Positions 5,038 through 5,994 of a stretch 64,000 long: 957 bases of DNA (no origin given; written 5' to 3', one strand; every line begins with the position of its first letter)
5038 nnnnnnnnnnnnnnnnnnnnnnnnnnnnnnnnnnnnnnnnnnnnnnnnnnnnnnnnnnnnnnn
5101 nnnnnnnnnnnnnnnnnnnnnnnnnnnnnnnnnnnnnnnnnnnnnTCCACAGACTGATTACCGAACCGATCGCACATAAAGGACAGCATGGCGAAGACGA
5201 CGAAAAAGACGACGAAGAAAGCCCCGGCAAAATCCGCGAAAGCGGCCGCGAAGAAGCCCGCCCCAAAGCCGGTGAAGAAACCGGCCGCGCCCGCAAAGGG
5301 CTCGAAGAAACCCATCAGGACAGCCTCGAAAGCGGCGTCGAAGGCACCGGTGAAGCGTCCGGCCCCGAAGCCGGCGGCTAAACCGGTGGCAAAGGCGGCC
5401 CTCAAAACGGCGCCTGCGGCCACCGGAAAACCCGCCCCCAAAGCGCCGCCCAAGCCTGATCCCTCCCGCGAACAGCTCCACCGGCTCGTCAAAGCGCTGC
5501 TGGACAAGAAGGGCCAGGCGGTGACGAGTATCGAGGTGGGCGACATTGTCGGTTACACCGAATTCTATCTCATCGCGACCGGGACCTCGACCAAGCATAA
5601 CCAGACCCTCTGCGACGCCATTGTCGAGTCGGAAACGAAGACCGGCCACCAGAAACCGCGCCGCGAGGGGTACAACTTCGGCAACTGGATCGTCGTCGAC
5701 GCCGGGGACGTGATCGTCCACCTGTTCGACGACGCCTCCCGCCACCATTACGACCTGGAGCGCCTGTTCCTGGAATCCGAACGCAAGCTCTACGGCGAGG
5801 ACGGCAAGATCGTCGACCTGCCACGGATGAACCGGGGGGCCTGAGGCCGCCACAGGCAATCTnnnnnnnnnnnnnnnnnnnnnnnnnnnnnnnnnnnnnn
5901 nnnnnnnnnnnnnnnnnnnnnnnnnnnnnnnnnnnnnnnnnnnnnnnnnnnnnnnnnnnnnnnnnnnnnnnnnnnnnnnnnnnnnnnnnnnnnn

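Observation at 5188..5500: Histone-H1-like KPA-repeat extension fused to the ribosome silencing factor RsfS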

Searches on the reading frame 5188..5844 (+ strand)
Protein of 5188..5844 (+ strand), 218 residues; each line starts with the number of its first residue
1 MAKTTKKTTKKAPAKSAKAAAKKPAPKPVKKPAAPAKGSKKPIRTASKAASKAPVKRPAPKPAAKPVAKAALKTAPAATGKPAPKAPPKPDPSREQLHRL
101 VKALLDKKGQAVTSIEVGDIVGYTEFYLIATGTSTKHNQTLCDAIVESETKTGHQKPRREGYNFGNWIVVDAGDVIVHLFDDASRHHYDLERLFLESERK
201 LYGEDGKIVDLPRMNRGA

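Call 3: search_protein_families(library=pfam, proteins=[window:5188-5844:+], max_evalue=0.01)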
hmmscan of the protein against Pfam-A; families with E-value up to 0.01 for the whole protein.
window:5188-5844:+ (218 aa): 1 family
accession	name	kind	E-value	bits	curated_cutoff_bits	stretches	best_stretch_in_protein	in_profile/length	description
PF02410.21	RsfS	-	3e-24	85.5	21.6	1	99-194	2-98/98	Ribosomal silencing factor during starvation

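Call 4: search_protein_families(library=ncbifam, proteins=[window:5188-5844:+], max_evalue=0.01)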
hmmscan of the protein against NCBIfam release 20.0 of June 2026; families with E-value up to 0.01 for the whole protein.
window:5188-5844:+ (218 aa): 1 family
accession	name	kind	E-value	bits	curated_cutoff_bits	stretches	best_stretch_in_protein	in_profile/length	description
TIGR00090.1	rsfS_iojap_ybeB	equivalog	5.4e-24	84.2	56.9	1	97-194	2-99/99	ribosome silencing factor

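Call 5: find_homologous_proteins(query=window:5188-5844:+)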
Query window:5188-5844:+ (218 aa): 515 proteins with E <= 0.001 among 8000 candidates; the best 120 are listed.
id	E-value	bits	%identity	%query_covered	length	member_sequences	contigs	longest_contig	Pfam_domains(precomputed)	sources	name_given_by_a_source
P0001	3.8e-104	365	99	75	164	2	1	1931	PF02410.22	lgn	-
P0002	4.0e-78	280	76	80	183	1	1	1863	PF02410.22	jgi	jgi:ribosome-associated protein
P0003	2.3e-65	238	64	80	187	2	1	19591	PF02410.22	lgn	-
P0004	4.0e-64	234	74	57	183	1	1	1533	PF02410.22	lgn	-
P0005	1.9e-63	232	64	75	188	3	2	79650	PF02410.22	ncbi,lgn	-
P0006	1.2e-23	102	32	49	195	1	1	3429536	PF02410.22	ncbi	-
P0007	2.5e-23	101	35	44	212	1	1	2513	PF02410.22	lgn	-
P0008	2.1e-21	95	32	49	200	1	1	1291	PF02410.22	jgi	jgi:ribosome-associated protein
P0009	3.9e-21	94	34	62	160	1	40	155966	PF02410.22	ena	-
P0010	3.9e-21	94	35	56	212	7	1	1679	PF02410.22,PF07382.17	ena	-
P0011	7.8e-21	93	31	73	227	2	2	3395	PF02410.22,PF07382.17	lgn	-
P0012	1.3e-20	92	32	49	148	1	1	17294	PF02410.22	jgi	-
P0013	1.7e-20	92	31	49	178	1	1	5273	PF02410.22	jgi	jgi:ribosome-associated protein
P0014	4.2e-20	90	33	49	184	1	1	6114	PF02410.22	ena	-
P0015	5.4e-20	90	32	49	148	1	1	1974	PF02410.22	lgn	-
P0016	6.7e-20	90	30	85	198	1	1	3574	PF02410.22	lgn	-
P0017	1.1e-19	89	30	88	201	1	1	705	PF02410.22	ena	-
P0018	1.9e-19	88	32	49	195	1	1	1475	PF02410.22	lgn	-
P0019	1.9e-19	88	37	61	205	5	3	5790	PF02410.22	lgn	-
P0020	3.0e-19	88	31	53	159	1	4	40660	PF02410.22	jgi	jgi:ribosome-associated protein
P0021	3.0e-19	88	31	53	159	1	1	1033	PF02410.22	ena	-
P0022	4.2e-19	87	33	67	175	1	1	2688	PF02410.22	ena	-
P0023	4.3e-19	87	31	49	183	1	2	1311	PF02410.22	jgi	jgi:ribosome-associated protein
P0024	4.3e-19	87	32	49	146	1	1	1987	PF02410.22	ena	-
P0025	4.5e-19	87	38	64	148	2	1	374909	PF02410.22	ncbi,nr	ncbi:MAG: ribosome silencing factor [Alphaproteobacteria bacterium]|nr:ribosome silencing factor [Al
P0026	5.7e-19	87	38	49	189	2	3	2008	PF02410.22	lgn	-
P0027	5.9e-19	87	31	49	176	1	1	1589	PF02410.22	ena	-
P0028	8.0e-19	86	31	49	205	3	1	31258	PF02410.22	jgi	jgi:ribosome-associated protein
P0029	8.4e-19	86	32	55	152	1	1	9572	PF02410.22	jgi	-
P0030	1.1e-18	86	34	54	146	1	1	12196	PF02410.22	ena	-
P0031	1.8e-18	85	32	47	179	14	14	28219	PF02410.22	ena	-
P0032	1.8e-18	85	32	49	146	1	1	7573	PF02410.22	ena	-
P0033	1.8e-18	85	31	49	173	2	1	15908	PF02410.22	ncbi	ncbi:MAG TPA: ribosome silencing factor [Rhizomicrobium sp.]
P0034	1.9e-18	85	39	45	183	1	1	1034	PF02410.22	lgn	-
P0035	2.1e-18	85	33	86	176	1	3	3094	PF02410.22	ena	-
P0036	2.1e-18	85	33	86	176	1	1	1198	PF02410.22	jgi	-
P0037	2.4e-18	85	32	49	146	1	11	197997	PF02410.22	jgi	jgi:ribosome-associated protein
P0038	2.4e-18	85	32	49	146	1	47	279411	PF02410.22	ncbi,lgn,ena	-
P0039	2.9e-18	85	33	49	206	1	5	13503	PF02410.22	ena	-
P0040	2.9e-18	84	32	45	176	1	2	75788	PF02410.22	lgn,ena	-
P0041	3.1e-18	84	32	49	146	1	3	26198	PF02410.22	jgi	jgi:ribosome-associated protein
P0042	3.2e-18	84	32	49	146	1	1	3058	PF02410.22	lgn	-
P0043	3.6e-18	84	32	49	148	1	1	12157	PF02410.22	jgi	jgi:ribosome-associated protein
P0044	3.8e-18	84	-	-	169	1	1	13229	PF02410.22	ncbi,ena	-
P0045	4.8e-18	84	34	45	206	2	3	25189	PF02410.22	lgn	-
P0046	5.1e-18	84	33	86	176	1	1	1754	PF02410.22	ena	-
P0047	5.2e-18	84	29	50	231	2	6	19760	PF02410.22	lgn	-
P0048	6.9e-18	83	36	80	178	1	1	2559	PF02410.22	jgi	jgi:ribosome-associated protein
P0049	7.1e-18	83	31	46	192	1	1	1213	PF02410.22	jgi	jgi:ribosome-associated protein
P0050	7.2e-18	83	34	55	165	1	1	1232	PF02410.22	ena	-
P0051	7.4e-18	83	29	50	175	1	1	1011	PF02410.22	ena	-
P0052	7.8e-18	83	31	48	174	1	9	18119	PF02410.22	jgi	jgi:ribosome-associated protein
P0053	8.3e-18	83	33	86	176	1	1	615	PF02410.22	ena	-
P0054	1.4e-17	82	35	45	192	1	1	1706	PF02410.22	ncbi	-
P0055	1.5e-17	82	33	55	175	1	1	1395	PF02410.22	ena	-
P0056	1.7e-17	82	33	86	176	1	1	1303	PF02410.22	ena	-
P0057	1.7e-17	82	32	49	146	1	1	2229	PF02410.22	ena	-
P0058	1.7e-17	82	30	52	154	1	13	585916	PF02410.22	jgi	jgi:ribosome-associated protein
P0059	1.8e-17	82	30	49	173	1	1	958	PF02410.22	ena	-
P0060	1.8e-17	82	30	49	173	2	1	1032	PF02410.22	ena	-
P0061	1.9e-17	82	34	58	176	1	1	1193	PF02410.22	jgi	jgi:ribosome-associated protein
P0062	1.9e-17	82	32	51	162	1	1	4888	PF02410.22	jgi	jgi:ribosome-associated protein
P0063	1.9e-17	82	35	61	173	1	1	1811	PF02410.22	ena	-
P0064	2.0e-17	82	36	45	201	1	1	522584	PF02410.22,PF07382.17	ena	-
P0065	2.0e-17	82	31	49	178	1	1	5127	PF02410.22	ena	-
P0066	2.1e-17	82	33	68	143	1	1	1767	PF02410.22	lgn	-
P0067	2.1e-17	82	33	68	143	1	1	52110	PF02410.22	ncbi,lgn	-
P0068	2.2e-17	82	33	86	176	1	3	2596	PF02410.22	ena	-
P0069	2.3e-17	82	33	86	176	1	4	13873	PF02410.22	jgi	jgi:ribosome-associated protein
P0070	2.4e-17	81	31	49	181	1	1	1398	PF02410.22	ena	-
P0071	2.9e-17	81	32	49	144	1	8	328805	PF02410.22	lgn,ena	-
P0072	2.9e-17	81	32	49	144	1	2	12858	PF02410.22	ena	-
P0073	3.6e-17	81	28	65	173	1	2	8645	PF02410.22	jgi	jgi:ribosome-associated protein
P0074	3.7e-17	81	32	49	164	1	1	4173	PF02410.22,PF07382.17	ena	-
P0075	3.8e-17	81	34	52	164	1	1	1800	PF02410.22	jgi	jgi:ribosome-associated protein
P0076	4.2e-17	81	31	49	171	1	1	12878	PF02410.22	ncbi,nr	ncbi:MAG TPA: ribosome silencing factor [Rhizomicrobium sp.]|nr:ribosome silencing factor [Rhizomicr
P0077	5.6e-17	80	26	78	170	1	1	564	PF02410.22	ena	-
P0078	5.8e-17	80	26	74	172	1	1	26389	PF02410.22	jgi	jgi:ribosome-associated protein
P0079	5.9e-17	80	31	49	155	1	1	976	PF02410.22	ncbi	-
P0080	6.4e-17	80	32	46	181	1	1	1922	PF02410.22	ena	-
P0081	6.5e-17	80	33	49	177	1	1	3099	PF02410.22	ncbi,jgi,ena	jgi:ribosome-associated protein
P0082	7.3e-17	80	31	50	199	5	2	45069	PF02410.22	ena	-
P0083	7.7e-17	80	31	49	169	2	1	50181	PF02410.22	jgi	jgi:ribosome-associated protein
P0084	8.1e-17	80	32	51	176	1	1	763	PF02410.22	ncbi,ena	-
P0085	8.7e-17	80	30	56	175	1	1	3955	PF02410.22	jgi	jgi:ribosome-associated protein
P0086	9.0e-17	80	31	66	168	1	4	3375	PF02410.22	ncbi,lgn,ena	-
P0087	9.0e-17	80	31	66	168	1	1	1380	PF02410.22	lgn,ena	-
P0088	1.1e-16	79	31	66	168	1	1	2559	PF02410.22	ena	-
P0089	1.3e-16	79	33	65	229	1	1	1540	PF02410.22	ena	-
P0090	1.3e-16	79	31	66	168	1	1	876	PF02410.22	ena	-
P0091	1.6e-16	79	36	64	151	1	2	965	PF02410.22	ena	-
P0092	1.6e-16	79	31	49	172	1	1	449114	PF02410.22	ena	-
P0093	1.7e-16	79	33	54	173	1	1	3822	PF02410.22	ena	-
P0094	1.8e-16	79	32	55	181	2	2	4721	PF02410.22,PF07382.17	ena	-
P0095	1.8e-16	79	31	56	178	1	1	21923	PF02410.22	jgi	jgi:ribosome-associated protein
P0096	2.0e-16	78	31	51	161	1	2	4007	PF02410.22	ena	-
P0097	2.0e-16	78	31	51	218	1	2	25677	PF02410.22,PF07382.17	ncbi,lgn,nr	ncbi:MAG: ribosome silencing factor [Alphaproteobacteria bacterium]|nr:ribosome silencing factor [Al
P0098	2.1e-16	78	33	51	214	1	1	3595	PF02410.22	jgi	jgi:ribosome-associated protein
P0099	2.1e-16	78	30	66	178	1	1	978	PF02410.22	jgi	jgi:ribosome-associated protein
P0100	2.2e-16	78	30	86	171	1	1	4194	PF02410.22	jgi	jgi:ribosome-associated protein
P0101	2.2e-16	78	30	49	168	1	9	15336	PF02410.22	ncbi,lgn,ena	-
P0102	2.5e-16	78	30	49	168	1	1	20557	PF02410.22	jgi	jgi:ribosome-associated protein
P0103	2.6e-16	78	28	53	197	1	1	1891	PF02410.22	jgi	-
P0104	2.7e-16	78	35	55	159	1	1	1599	PF02410.22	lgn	-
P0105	2.8e-16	78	36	84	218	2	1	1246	PF02410.22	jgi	jgi:ribosome-associated protein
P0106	3.3e-16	78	30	47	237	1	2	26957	PF02410.22,PF07382.17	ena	-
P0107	3.4e-16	78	27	79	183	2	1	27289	PF02410.22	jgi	jgi:ribosome-associated protein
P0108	3.5e-16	78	32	52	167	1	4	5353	PF02410.22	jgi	-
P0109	3.5e-16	78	32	52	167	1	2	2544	PF02410.22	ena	-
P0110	3.8e-16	78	33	61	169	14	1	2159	PF02410.22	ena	-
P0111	5.6e-16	77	24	70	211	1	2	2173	PF02410.22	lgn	-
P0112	5.9e-16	77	34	46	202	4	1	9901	PF02410.22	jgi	-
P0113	6.3e-16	77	32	51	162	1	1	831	PF02410.22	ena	-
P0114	7.1e-16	77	28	85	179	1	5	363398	PF02410.22,PF07382.17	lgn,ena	-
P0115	7.5e-16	77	30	82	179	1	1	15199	PF02410.22,PF07382.17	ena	-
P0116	7.7e-16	77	30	47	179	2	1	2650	PF02410.22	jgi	-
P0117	8.1e-16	76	31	46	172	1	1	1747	PF02410.22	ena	-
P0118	8.2e-16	76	27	73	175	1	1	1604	PF02410.22,PF07382.17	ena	-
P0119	8.3e-16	76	32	66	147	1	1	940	PF02410.22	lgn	-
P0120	8.5e-16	76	-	-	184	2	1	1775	PF02410.22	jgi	-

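Call 8: find_encoding_contigs(protein=P0005, flank=6000, max_places=4)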
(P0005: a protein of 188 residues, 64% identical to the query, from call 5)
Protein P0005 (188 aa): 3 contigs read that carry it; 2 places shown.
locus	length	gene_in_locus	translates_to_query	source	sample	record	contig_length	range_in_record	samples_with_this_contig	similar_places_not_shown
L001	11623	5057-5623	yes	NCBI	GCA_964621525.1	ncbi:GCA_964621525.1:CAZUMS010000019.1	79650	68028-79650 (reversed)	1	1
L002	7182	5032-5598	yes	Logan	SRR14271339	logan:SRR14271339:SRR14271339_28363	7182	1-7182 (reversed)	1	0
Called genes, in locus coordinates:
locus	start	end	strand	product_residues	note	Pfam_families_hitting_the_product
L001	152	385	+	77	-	-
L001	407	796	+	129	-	PF01850:PIN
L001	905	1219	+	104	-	PF00829:Ribosomal_L21p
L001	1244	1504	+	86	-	PF01016:Ribosomal_L27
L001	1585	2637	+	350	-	PF01018:GTP1_OBG, PF01926:MMR_HSR1, PF02421:FeoB_N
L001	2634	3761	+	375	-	PF00696:AA_kinase, PF01472:PUA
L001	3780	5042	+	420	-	PF00171:Aldedh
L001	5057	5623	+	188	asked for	PF02410:RsfS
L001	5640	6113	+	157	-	PF02590:SPOUT_MTase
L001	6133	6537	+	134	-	PF01258:zf-dskA_traR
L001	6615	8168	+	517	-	PF01676:Metalloenzyme, PF06415:iPGM_N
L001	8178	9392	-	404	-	PF04116:FA_hydroxylase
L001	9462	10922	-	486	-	PF00939:Na_sulph_symp, PF03600:CitMHS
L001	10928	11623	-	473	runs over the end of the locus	PF02638:GHL10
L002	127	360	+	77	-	-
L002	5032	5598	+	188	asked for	PF02410:RsfS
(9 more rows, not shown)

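Call 12: find_related_loci(query=window:5188-5841:+, collection=genome_contigs, flank=6000)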
Query window:5188-5841:+ (218 aa) in genome_contigs; peptide patterns used: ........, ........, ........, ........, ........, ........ (x = any residue, [..] = any of these).
536 stretches matched a pattern; 4 encode a relative of the query (tblastn E <= 1e-3); 4 distinct loci.
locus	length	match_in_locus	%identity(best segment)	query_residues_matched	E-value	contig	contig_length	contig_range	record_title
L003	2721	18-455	69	73-218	3e-70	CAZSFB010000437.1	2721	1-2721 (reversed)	MAG TPA_asm: uncultured bacterium isolate binchicken_co350_53 genome assembly, contig: NODE_38187_length_2721_cov_3.8165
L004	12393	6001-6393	34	67-194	2e-15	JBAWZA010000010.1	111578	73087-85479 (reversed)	MAG: bacterium isolate ELA103 MAG103_10, whole genome shotgun sequence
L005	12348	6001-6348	28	87-200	6e-13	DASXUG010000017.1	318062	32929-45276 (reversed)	MAG TPA_asm: Methylophilaceae bacterium isolate SMAG_U4712 k141_401833, whole genome shotgun sequence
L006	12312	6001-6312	27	97-198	7e-12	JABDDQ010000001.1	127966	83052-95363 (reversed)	MAG: Bacteroidetes bacterium isolate BWMinControl_Nextera43_MAG4 3300020879.a:Ga0207019_1001, whole genome shotgun seque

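Call 26: find_encoding_contigs(protein=P0001, flank=3000, max_places=4)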
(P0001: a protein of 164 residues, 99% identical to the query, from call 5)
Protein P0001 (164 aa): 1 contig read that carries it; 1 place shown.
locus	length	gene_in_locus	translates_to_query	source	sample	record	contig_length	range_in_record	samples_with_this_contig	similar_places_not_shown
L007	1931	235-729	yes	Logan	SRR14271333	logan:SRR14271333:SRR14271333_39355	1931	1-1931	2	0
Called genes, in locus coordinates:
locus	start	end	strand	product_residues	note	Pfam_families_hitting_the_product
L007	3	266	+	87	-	?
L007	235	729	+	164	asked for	PF02410:RsfS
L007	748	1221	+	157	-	PF02590:SPOUT_MTase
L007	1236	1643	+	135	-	PF21157:DksA_N (weak), PF01258:zf-dskA_traR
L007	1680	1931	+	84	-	?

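Call 27: find_encoding_contigs(protein=window:5188-5844:+, flank=1000, max_places=4)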
Protein window:5188-5844:+ (218 aa): no gene with exactly this product is on record in the collection.

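Call 31: search_solved_structures(query=window:5188-5841:+, max_evalue=0.001, show_alignments=2)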
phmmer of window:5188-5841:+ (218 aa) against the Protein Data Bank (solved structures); distinct sequences matched with E-value up to 0.001: 13.
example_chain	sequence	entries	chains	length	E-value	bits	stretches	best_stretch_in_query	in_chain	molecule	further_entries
6sj5_A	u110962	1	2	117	2.2e-16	63.5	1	93-204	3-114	Ribosomal silencing factor RsfS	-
6sj6_9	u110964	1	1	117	9.2e-16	61.5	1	93-203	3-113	Ribosomal silencing factor RsfS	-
9q40_9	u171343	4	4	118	1.5e-15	60.8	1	96-199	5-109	Ribosomal silencing factor RsfS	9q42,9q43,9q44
30qz_6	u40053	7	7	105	3e-15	59.8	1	102-194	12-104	Ribosomal silencing factor RsfS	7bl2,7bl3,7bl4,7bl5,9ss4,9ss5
2o5a_A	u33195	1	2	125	3.5e-14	56.4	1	94-196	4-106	BH1328 protein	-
2id1_A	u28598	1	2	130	5.6e-12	49.2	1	100-194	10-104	Hypothetical protein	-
28ye_G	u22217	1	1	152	1.3e-10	44.7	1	68-194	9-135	Ribosome silencing factor S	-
3ups_A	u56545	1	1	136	2.4e-10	43.9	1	80-194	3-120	Iojap-like protein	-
9hcg_u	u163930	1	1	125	8.6e-09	38.8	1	99-194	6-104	Mitochondrial assembly of ribosomal large subunit protein 1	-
7qh7_u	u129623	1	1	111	8.7e-09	38.7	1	100-194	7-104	Mitochondrial assembly of ribosomal large subunit protein 1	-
9e9c_u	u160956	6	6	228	9.5e-09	38.6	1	93-194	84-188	Mitochondrial assembly of ribosomal large subunit protein 1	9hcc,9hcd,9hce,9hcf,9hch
5ool_u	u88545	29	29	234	1.1e-08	38.4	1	80-194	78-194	Mitochondrial assembly of ribosomal large subunit protein 1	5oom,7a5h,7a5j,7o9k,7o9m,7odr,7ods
4wcw_A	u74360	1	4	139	2.9e-08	37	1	107-194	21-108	Ribosomal silencing factor RsfS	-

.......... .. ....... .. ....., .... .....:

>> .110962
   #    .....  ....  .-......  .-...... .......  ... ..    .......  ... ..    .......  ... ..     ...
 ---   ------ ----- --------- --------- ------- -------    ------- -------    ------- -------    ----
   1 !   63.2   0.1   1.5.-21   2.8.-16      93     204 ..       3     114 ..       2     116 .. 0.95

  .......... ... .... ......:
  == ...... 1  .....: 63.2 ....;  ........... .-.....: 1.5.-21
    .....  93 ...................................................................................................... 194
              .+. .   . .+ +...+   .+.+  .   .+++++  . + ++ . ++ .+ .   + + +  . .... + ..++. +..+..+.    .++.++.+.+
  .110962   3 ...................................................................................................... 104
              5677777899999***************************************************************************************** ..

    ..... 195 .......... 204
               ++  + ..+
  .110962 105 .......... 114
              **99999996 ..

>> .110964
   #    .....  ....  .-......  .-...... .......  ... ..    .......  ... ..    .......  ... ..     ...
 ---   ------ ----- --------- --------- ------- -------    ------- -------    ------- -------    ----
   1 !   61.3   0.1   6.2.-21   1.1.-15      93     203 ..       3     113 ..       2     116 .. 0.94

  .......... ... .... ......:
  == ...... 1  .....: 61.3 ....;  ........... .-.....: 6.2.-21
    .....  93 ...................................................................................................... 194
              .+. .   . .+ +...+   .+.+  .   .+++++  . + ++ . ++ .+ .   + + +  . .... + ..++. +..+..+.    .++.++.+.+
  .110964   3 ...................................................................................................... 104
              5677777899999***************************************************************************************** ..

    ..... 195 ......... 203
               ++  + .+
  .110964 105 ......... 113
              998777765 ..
